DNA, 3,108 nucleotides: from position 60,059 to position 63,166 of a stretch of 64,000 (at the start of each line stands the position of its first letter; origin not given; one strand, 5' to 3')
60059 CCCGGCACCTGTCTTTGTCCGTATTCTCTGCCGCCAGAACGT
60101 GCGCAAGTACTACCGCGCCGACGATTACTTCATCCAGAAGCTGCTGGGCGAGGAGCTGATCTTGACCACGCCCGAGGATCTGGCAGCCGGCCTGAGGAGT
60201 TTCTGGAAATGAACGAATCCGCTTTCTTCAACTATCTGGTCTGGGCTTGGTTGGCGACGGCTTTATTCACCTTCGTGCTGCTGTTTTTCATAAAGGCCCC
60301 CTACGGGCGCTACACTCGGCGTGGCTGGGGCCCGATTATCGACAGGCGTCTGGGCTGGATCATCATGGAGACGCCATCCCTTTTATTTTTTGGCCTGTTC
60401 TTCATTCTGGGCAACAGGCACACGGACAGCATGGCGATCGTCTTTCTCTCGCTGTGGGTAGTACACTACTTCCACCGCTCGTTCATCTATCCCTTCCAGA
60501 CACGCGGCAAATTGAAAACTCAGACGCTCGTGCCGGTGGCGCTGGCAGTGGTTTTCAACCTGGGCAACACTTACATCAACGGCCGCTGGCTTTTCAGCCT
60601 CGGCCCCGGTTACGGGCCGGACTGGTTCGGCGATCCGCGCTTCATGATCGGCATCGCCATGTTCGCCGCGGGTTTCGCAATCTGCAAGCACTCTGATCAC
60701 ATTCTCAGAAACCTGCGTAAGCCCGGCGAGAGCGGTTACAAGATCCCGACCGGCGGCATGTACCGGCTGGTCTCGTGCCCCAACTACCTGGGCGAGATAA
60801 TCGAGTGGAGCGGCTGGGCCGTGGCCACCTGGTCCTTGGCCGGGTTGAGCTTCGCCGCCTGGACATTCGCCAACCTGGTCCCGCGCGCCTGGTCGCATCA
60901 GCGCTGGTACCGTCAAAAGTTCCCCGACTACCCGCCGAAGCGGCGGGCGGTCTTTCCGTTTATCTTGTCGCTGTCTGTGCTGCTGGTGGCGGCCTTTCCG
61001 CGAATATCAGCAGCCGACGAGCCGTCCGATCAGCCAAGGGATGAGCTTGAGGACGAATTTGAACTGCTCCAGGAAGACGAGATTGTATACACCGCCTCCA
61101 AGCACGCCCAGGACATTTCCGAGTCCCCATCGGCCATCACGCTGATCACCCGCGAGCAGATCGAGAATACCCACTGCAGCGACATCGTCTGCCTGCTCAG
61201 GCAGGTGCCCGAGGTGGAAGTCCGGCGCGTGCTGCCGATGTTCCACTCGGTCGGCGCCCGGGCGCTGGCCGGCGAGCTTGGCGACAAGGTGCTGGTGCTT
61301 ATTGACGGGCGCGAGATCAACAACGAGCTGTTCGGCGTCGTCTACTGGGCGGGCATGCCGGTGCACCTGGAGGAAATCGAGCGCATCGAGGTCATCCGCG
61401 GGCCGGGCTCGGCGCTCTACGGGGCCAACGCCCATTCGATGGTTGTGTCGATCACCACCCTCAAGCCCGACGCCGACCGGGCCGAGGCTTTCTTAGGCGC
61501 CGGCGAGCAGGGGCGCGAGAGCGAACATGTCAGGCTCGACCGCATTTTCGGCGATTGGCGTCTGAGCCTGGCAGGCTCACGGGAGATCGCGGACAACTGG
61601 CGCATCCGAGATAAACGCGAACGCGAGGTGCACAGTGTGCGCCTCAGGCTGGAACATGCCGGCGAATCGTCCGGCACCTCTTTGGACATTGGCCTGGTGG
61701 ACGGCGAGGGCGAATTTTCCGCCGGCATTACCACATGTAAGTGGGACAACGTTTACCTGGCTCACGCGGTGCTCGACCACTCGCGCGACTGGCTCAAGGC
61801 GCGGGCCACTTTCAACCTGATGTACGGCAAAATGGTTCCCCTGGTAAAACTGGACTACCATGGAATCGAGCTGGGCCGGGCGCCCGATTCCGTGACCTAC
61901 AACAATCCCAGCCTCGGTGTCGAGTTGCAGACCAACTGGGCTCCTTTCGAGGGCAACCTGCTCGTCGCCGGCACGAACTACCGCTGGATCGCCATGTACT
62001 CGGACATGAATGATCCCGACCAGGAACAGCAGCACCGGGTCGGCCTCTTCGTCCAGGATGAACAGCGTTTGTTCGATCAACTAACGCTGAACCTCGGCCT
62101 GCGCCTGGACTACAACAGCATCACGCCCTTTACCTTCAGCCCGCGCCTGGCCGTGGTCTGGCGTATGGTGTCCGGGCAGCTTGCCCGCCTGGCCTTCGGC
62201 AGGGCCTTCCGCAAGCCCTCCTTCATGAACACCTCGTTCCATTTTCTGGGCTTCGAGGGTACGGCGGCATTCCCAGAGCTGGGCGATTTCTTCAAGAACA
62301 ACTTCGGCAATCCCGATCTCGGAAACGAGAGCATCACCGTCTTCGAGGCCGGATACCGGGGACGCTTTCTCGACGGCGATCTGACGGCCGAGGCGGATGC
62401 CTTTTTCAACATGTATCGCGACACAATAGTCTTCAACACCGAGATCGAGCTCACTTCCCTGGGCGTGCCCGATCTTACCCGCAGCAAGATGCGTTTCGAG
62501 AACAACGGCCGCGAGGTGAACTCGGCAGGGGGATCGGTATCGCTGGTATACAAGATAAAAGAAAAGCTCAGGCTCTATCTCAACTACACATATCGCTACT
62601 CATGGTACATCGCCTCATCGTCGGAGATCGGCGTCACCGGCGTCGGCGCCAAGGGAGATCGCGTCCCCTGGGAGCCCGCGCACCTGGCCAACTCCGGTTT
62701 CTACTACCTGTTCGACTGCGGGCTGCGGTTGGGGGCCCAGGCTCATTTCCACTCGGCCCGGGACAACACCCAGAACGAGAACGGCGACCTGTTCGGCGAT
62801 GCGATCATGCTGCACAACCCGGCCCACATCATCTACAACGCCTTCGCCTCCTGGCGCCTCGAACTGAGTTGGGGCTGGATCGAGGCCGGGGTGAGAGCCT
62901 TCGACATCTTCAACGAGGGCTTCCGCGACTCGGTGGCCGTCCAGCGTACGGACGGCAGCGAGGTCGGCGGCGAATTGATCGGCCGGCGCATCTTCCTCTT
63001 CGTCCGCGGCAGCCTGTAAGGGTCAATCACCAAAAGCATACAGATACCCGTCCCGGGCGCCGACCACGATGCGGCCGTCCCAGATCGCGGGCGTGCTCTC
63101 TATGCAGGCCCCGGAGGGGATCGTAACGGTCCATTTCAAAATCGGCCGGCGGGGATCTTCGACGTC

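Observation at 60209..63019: Single ORF fusing an inner-membrane steroid-5-alpha-reductase-like enzyme to a TonB-dependent-receptor-like outer-membrane barrel through an internal signal peptide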

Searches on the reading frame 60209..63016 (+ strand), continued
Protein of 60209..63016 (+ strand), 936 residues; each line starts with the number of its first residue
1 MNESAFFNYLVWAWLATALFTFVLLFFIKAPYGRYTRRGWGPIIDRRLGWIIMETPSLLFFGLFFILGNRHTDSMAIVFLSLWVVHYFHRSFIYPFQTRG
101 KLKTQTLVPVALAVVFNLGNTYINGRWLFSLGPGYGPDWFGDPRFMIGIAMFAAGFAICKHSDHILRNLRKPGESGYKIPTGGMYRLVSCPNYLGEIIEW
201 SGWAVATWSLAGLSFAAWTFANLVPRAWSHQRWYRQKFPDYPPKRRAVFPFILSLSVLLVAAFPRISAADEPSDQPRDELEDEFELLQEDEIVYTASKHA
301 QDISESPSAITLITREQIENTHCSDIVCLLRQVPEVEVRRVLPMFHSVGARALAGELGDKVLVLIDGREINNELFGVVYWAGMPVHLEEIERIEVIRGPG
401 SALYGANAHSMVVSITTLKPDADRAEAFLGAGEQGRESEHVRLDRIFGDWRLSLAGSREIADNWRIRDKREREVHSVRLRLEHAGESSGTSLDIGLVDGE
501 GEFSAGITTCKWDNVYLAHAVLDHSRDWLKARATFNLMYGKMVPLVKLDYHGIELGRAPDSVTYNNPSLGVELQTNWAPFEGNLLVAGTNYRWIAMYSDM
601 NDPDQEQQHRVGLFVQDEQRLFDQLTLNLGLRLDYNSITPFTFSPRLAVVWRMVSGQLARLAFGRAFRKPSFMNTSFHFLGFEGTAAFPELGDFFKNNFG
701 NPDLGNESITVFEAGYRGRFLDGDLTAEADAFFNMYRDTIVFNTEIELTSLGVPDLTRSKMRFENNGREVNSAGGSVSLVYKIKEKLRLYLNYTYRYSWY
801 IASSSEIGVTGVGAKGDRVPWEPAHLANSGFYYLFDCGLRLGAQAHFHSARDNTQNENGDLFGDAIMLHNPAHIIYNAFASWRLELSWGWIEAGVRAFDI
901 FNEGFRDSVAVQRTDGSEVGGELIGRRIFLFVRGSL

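Call 63: find_homologous_proteins(query=P0282, max_evalue=0.00001)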
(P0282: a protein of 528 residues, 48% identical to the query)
Query P0282 (528 aa): 42 proteins with E <= 0.00001 among 8000 candidates.
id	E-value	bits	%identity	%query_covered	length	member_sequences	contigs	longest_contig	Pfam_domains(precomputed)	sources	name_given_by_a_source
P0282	0.0e+0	1191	100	100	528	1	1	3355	PF02544.22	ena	-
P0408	0.0e+0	1017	84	100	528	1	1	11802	PF13428.13,PF02544.22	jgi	jgi:hypothetical protein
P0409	0.0e+0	1017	84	100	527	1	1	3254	PF02544.22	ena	-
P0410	0.0e+0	1017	83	100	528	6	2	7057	PF14559.13,PF02544.22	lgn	-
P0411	1.8e-291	986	82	100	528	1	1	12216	PF02544.22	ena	-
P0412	1.8e-288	976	82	100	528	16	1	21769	PF02544.22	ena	-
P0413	3.2e-283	958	80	100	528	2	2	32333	PF14559.13,PF02544.22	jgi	jgi:protein-S-isoprenylcysteine O-methyltransferase Ste14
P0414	1.4e-277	940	78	100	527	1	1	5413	PF02544.22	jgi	jgi:steroid 5-alpha-reductase/3-oxo-5-alpha-steroid 4-dehydrogenase 1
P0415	1.5e-277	940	79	99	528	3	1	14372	PF02544.22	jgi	jgi:3-oxo-5-alpha-steroid 4-dehydrogenase 1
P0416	6.8e-272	921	75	100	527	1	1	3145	PF02544.22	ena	-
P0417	3.1e-229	780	65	100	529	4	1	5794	PF02544.22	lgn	-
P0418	2.2e-218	744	66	100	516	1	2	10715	PF02544.22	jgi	jgi:3-oxo-5-alpha-steroid 4-dehydrogenase 1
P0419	6.5e-97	344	58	52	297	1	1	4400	-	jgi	jgi:tetratricopeptide (TPR) repeat protein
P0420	1.5e-94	336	59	48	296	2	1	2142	-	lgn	-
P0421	1.7e-94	335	62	47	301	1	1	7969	-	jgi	jgi:tetratricopeptide (TPR) repeat protein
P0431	5.7e-76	274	56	42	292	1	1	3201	PF02544.22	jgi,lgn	-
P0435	1.3e-72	263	53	48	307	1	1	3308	PF02544.22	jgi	-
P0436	2.0e-70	256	47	47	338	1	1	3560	PF06966.18,PF02544.22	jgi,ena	-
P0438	3.9e-67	245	47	47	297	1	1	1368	PF06966.18,PF04191.19,PF02544.22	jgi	jgi:3-oxo-5-alpha-steroid 4-dehydrogenase 1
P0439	7.9e-64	234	48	47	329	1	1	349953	PF06966.18,PF02544.22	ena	-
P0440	3.3e-61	226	48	47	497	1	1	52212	PF06966.18,PF04191.19,PF02544.22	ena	-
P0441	7.9e-61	224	49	45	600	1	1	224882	PF06966.18,PF04321.24,PF16363.12,PF02719.22,PF05368.20,PF01073.26,PF04191.19,PF07993.19,PF13460.13,PF02544.22,PF01370.28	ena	-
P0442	1.6e-56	210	45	47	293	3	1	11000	PF02544.22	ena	-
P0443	1.4e-55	207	47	45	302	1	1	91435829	PF02544.22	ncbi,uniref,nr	ncbi:steroid 5-alpha-reductase DET2 [Malania oleifera]|uniref:steroid 5-alpha-reductase DET2 n=1 Tax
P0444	4.9e-55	205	44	45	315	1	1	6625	PF06966.18,PF02544.22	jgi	jgi:3-oxo-5-alpha-steroid 4-dehydrogenase 1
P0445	3.6e-54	202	52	33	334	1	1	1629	PF06966.18,PF00149.34,PF02544.22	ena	-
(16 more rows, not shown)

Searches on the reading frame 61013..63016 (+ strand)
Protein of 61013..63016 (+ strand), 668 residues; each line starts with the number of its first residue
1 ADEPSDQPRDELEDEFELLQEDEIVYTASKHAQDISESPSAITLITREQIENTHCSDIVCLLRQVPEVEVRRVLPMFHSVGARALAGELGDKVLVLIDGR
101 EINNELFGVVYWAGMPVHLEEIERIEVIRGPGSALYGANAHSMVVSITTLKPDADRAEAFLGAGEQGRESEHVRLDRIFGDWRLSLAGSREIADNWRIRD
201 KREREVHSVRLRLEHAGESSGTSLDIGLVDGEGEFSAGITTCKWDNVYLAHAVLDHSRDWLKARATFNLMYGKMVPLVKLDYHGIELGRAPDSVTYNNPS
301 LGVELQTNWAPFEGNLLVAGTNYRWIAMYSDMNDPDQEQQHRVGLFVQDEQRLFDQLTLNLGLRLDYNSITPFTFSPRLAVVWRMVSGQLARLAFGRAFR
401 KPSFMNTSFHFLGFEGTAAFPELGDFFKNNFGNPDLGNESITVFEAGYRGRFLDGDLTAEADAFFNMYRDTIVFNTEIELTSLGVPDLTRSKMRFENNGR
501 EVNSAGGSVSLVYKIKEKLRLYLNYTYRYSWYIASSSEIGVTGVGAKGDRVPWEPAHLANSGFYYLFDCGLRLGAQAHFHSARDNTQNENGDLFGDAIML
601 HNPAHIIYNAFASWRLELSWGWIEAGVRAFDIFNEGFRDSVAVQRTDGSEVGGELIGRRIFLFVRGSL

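Call 76: search_solved_structures(query=window:61013-63016:+, max_evalue=0.00001)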
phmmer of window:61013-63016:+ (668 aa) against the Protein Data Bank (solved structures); distinct sequences matched with E-value up to 0.00001: 22.
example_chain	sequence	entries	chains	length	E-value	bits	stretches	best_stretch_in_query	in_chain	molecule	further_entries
2hdf_A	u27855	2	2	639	4.2e-18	68.5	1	23-151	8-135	Colicin I receptor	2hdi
9nn6_A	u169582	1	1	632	9.6e-18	67.3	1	24-151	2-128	Colicin I receptor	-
8the_A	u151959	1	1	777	6.9e-15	57.8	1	26-153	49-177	Heme/hemoglobin uptake outer membrane receptor PhuR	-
3rgn_A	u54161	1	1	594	9.9e-12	47.4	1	21-188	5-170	Vitamin B12 transporter BtuB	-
3rgm_A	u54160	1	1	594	1.1e-11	47.3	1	21-188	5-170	Vitamin B12 transporter BtuB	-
1nqe_A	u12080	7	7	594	1.1e-11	47.3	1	21-188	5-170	Vitamin B12 receptor | Vitamin B12 transporter btuB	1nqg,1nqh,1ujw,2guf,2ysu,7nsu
1nqf_A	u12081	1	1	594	1.1e-11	47.2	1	21-188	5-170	Vitamin B12 receptor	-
3m8b_A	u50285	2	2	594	1.4e-11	46.9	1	21-188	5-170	Vitamin B12 transporter btuB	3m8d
2gsk_A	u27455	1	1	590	1.8e-11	46.6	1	22-188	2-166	Vitamin B12 transporter btuB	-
1fep_A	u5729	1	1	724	6.2e-11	44.8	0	20-155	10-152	FERRIC ENTEROBACTIN RECEPTOR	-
5fr8_A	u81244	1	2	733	2.1e-09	39.7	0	7-153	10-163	TONB-DEPENDENT SIDEROPHORE RECEPTOR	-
5fp2_A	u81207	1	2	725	2.6e-09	39.4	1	6-157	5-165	FERRIC ENTEROBACTIN RECEPTOR PIRA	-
6i2j_A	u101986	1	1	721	1.3e-07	33.7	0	26-155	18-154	Ferric enterobactin receptor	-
5mzs_A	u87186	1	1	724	1.4e-07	33.7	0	26-155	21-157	Ferric enterobactin receptor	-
5out_A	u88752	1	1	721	1.9e-07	33.2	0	26-155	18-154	Ferric enterobactin receptor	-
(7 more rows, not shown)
